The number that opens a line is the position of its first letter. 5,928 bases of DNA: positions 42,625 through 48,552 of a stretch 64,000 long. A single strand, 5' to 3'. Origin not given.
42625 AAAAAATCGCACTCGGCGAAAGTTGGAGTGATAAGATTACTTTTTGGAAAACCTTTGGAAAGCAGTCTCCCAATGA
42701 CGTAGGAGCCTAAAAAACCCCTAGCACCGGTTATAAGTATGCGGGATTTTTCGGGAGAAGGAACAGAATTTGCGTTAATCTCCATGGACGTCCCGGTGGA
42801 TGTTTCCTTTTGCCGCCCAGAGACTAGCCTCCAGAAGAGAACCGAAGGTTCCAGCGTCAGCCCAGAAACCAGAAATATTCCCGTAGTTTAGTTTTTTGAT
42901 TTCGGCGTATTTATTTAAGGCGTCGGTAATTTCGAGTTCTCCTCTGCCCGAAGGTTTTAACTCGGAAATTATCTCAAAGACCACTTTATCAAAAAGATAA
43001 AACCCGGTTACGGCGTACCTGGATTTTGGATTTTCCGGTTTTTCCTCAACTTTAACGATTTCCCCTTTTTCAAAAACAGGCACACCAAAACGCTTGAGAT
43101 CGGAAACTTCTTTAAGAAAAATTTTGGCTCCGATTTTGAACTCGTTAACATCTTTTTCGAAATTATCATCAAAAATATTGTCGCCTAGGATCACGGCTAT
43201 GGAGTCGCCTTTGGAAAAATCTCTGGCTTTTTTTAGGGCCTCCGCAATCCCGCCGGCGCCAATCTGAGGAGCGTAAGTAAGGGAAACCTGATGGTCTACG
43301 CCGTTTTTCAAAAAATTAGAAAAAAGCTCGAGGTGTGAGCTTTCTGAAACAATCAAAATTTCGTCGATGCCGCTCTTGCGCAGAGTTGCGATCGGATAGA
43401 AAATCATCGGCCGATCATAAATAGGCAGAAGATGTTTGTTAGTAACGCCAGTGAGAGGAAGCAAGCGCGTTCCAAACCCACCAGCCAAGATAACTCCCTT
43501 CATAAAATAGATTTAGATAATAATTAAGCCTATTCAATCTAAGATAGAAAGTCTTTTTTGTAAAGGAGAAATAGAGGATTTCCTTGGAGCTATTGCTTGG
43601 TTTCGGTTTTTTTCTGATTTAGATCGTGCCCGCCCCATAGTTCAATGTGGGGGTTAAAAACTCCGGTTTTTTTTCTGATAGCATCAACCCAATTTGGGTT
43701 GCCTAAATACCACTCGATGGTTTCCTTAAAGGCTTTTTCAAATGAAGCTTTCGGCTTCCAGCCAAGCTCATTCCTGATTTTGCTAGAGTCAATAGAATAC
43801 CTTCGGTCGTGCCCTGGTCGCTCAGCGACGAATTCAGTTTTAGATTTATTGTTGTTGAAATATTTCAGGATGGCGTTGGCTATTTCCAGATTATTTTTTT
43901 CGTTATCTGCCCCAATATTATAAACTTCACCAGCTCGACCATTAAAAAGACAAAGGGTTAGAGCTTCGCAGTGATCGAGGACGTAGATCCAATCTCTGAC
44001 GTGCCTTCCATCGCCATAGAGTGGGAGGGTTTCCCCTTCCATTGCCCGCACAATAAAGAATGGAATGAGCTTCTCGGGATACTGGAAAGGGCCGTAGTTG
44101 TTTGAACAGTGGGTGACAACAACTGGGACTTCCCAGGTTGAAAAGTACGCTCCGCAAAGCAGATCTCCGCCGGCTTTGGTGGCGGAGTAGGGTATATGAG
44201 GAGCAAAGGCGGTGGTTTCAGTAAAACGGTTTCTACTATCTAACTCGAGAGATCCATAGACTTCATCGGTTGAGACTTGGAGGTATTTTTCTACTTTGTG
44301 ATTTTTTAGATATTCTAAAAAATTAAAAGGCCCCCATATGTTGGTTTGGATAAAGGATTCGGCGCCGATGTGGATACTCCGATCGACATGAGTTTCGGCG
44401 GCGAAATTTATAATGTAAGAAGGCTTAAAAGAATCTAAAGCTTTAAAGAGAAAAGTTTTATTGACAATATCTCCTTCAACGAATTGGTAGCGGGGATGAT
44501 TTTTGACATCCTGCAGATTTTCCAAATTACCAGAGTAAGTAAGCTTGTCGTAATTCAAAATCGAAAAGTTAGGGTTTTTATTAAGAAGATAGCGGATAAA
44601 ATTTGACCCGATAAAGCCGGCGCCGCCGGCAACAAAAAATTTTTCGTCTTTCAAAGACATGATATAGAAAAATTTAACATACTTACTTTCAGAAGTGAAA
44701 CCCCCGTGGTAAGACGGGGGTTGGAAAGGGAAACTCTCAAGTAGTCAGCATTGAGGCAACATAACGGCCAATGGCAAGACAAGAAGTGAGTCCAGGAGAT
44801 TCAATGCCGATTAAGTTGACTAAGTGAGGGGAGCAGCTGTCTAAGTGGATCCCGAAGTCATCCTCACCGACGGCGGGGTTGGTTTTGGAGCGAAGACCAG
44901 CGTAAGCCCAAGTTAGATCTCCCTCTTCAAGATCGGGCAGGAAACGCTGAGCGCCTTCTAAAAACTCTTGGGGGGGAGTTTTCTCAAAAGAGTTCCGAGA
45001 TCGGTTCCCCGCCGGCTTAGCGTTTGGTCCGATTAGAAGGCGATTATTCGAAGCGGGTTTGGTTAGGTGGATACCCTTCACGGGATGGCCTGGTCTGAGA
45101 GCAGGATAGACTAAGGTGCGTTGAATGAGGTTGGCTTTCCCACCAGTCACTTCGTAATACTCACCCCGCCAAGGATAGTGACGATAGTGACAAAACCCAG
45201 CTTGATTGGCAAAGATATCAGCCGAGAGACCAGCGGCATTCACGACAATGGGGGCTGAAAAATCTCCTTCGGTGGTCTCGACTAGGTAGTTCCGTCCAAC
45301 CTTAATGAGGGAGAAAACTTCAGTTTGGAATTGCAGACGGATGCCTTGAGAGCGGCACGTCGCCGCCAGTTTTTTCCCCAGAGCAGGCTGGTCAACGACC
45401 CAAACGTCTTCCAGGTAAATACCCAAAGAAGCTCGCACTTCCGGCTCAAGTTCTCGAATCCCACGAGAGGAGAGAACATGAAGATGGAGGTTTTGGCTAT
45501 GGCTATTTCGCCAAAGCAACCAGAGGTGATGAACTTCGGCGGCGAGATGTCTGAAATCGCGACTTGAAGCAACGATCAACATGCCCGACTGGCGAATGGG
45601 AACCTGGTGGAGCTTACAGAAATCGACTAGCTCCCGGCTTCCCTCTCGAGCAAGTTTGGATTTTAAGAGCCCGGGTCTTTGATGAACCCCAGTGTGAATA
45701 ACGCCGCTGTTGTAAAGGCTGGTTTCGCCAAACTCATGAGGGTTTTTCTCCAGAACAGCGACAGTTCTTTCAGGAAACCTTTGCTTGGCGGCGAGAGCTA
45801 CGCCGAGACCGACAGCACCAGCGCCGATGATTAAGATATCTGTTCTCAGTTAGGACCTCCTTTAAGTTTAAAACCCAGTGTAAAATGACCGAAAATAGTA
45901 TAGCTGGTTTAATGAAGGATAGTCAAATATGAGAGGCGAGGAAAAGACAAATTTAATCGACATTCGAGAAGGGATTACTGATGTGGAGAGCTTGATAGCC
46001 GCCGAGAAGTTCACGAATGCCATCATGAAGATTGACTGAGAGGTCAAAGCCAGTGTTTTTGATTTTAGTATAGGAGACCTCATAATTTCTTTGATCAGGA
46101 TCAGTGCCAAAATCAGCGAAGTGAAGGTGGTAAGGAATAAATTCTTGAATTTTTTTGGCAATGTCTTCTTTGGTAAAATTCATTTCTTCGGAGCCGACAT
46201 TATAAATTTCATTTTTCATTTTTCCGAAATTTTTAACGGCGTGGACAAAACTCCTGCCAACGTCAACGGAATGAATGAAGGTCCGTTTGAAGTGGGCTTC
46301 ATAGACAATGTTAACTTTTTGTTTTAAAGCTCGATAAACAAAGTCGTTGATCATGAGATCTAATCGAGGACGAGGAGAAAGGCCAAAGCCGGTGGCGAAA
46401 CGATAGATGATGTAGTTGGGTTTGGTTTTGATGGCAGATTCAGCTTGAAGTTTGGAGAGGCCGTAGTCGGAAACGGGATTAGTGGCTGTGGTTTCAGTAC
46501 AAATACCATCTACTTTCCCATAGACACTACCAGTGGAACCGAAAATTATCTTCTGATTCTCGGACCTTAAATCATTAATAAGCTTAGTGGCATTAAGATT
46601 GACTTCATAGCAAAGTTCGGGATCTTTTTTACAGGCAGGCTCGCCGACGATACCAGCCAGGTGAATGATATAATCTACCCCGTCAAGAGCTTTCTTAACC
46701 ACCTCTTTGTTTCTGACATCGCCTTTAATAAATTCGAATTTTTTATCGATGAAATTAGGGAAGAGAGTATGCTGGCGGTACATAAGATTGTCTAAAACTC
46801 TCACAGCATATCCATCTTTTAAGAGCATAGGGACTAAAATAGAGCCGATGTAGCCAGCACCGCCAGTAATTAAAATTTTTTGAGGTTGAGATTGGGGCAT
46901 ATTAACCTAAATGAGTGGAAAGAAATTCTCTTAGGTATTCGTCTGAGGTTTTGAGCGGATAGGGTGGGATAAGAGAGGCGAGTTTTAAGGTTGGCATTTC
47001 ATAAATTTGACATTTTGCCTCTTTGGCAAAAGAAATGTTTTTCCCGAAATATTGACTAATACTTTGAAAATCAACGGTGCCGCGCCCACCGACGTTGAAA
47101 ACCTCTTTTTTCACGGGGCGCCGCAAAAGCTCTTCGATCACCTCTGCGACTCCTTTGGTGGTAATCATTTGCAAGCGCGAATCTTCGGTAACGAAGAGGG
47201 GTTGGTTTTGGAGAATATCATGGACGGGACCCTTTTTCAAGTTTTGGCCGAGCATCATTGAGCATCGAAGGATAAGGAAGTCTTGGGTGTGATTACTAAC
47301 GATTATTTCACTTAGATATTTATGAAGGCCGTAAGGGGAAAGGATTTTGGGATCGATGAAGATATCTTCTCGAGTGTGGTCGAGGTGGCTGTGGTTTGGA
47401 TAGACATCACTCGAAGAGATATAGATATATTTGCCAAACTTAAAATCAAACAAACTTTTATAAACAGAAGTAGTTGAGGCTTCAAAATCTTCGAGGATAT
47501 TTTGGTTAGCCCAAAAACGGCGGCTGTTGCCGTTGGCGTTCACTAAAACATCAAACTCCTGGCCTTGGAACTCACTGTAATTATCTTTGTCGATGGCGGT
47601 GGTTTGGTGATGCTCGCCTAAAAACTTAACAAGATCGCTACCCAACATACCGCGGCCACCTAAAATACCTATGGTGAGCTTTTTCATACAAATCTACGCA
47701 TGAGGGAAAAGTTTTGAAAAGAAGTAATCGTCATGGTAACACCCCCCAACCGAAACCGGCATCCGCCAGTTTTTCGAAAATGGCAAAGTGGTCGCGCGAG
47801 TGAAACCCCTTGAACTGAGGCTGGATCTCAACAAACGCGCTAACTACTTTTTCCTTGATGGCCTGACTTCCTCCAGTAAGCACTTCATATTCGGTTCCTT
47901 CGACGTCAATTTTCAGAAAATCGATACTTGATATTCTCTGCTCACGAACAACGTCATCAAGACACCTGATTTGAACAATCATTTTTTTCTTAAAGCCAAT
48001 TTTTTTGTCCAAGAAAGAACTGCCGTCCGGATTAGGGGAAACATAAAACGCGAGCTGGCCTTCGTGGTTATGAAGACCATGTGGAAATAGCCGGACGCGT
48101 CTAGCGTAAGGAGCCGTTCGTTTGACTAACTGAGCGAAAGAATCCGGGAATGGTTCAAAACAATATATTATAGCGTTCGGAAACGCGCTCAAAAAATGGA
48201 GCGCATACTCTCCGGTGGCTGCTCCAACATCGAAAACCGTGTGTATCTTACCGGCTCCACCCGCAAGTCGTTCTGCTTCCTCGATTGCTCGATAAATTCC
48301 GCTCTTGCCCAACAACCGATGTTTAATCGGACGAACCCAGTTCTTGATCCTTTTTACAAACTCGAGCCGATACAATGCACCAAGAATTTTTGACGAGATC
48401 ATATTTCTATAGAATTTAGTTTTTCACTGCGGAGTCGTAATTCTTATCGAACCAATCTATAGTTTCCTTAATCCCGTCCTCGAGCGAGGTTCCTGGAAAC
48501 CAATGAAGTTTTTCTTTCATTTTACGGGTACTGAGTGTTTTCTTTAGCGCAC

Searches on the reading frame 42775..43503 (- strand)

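Call 34: search_protein_families(library=pfam, proteins=[window:42775-43503:-], max_evalue=0.00001)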
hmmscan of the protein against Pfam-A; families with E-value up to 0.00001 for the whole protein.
window:42775-43503:- (242 aa): 2 families
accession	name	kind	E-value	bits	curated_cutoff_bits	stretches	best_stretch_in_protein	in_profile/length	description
PF00483.29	NTP_transferase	-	4.7e-50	170.9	21.2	1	2-228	1-240/245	Nucleotidyl transferase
PF12804.13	NTP_transf_3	-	4.3e-11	43.7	27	1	3-111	1-98/160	MobA-like NTP transferase domain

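Call 49: search_protein_families(library=ncbifam, proteins=[window:42775-43503:-], max_evalue=1e-10)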
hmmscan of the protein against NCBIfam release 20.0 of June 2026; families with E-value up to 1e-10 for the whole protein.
window:42775-43503:- (242 aa): 15 families
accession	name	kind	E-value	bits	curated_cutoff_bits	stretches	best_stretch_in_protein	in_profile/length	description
TIGR01207.1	rmlA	equivalog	9.1e-62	208.7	360.65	1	2-229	1-235/286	glucose-1-phosphate thymidylyltransferase RfbA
TIGR01208.1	rmlA_long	equivalog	7.6e-60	202.7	320.25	1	2-241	1-244/353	glucose-1-phosphate thymidylyltransferase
NF012024.0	PRK15480.1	equivalog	2e-54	184.7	588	1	2-231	5-241/292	glucose-1-phosphate thymidylyltransferase RfbA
TIGR03992.1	Arch_glmU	subfamily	2.3e-48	165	292.1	1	1-241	1-237/393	bifunctional sugar-1-phosphate nucleotidylyltransferase/acetyltransferase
NF041313.1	UDPGP_AglF_Halo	equivalog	1.4e-33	116.3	400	1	1-201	1-204/234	UTP--glucose-1-phosphate uridylyltransferase AglF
NF041173.1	Sug_nt_acttase_Thmprot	equivalog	2.2e-33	115.8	600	1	1-230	1-227/405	bifunctional sugar-1-phosphate nucleotidylyltransferase/acetyltransferase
TIGR01099.1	galU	equivalog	1.7e-25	90.1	326.8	2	70-222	91-257/261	UTP--glucose-1-phosphate uridylyltransferase GalU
NF052502.1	man1P_GTase_Rv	exception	2.6e-20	72.6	440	1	2-234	2-234/352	mannose-1-phosphate guanylyltransferase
NF049965.1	GlMnHpPGnyltfHddC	equivalog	1.5e-16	60.7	300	1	1-179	1-175/221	D-glycero-D-manno-heptose 1-phosphate guanosyltransferase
NF045761.1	NAMPUrTaseMurU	equivalog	3.8e-16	59.6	250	1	1-225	1-222/226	N-acetylmuramate alpha-1-phosphate uridylyltransferase MurU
NF009928.0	PRK13389.1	equivalog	1.7e-14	53.7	548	0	2-59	10-67/302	UTP--glucose-1-phosphate uridylyltransferase GalU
NF003670.0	PRK05293.1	equivalog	2.6e-13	49.7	470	0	100-228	119-256/382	glucose-1-phosphate adenylyltransferase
NF041135.1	IPPtranDIPPsyn_Thcocales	equivalog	4.3e-13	49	580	1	1-221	1-208/419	bifunctional L-myo-inositol-1-phosphate cytidylyltransferase/CDP-L-myo-inositol myo-inositolphosphotransferase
NF007516.0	PRK10122.1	equivalog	7.6e-13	48.3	534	0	1-57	4-60/297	UTP--glucose-1-phosphate uridylyltransferase GalF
TIGR02623.1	G1P_cyt_trans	equivalog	6.1e-12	45.5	300.25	0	1-54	1-54/255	glucose-1-phosphate cytidylyltransferase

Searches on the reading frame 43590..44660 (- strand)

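Call 34: search_protein_families(library=pfam, proteins=[window:43590-44660:-], max_evalue=0.00001)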
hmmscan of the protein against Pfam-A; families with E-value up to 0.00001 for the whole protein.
window:43590-44660:- (356 aa): 6 families
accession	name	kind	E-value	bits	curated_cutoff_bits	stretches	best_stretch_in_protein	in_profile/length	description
PF16363.11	GDP_Man_Dehyd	-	9.2e-75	252.6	27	1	9-314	1-332/332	GDP-mannose 4,6 dehydratase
PF01370.27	Epimerase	-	3.8e-54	184.1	20.9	1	9-250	2-240/240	NAD dependent epimerase/dehydratase family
PF02719.21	Polysacc_synt_2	-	4.2e-14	52.9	20.2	1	9-133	2-130/293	Polysaccharide biosynthesis protein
PF01073.25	3Beta_HSD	-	6e-11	42.3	22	1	10-139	2-125/280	3-beta hydroxysteroid dehydrogenase/isomerase family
PF04321.23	RmlD_sub_bind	-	1.3e-08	34.7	27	1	9-313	4-280/287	RmlD substrate binding domain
PF07993.18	NAD_binding_4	-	1.4e-06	28.1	20.1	0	11-187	2-206/258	Male sterility protein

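Call 49: search_protein_families(library=ncbifam, proteins=[window:43590-44660:-], max_evalue=1e-10)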
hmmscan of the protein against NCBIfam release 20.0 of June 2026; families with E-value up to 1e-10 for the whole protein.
window:43590-44660:- (356 aa): 13 families
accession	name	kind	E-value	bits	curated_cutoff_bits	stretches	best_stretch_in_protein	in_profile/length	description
TIGR01181.1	dTDP_gluc_dehyt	equivalog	1.2e-129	432.1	365.1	1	8-327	2-320/321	dTDP-glucose 4,6-dehydratase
NF007490.0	PRK10084.1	subfamily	2.2e-102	342.7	649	1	7-331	2-347/361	dTDP-glucose 4,6-dehydratase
NF007582.0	PRK10217.1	equivalog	1.2e-91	307.4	698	1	7-329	3-342/355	dTDP-glucose 4,6-dehydratase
TIGR04180.1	EDH_00030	hypoth_equivalog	2.3e-36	125.4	475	1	9-305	2-296/297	NAD-dependent 4,6-dehydratase LegB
TIGR01179.1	galE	equivalog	7.3e-32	110.5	262.3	1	8-319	2-326/332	UDP-glucose 4-epimerase GalE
TIGR02622.1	CDP_4_6_dhtase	equivalog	2.9e-28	99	278.45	1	4-319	3-331/352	CDP-glucose 4,6-dehydratase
NF007956.0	PRK10675.1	subfamily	4.5e-19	68.8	394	1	8-323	3-334/338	UDP-glucose 4-epimerase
NF011728.1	PRK15181.1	equivalog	3.5e-17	62.4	760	1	4-320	14-339/348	Vi polysaccharide biosynthesis UDP-N-acetylglucosaminuronic acid C-4 epimerase TviC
TIGR02197.1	heptose_epim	equivalog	1.2e-16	60.8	274.6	1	9-319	2-314/316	ADP-glyceromanno-heptose 6-epimerase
TIGR01472.1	gmd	equivalog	1.4e-15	57.4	415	1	9-314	4-334/342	GDP-mannose 4,6-dehydratase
NF047922.1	GDPFucSynFcl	equivalog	1.7e-12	47.4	500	0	6-321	3-304/308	GDP-L-fucose synthase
NF008872.0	PRK11908.1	equivalog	1.4e-11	44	294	0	7-69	3-60/349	bifunctional UDP-4-keto-pentose/UDP-xylose synthase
TIGR03589.1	PseB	equivalog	2.1e-11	43.4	407.75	0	4-153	3-147/324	UDP-N-acetylglucosamine 4,6-dehydratase (inverting)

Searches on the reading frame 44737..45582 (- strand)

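Call 34: search_protein_families(library=pfam, proteins=[window:44737-45582:-], max_evalue=0.00001)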
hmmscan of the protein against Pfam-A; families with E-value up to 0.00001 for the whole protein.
window:44737-45582:- (281 aa): 1 family
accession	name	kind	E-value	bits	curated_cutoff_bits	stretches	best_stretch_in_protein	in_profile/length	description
PF01266.30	DAO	-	1.5e-31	110.6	27.9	1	11-277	100-352/353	FAD dependent oxidoreductase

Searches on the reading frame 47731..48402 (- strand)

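Call 34: search_protein_families(library=pfam, proteins=[window:47731-48402:-], max_evalue=0.00001)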
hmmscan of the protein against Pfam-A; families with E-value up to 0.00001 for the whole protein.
window:47731-48402:- (223 aa): 1 family
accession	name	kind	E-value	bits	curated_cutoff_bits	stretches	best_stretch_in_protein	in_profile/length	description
PF05050.19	Methyltransf_21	-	1.9e-20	74.1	22.7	1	58-217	1-171/173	Methyltransferase FkbM domain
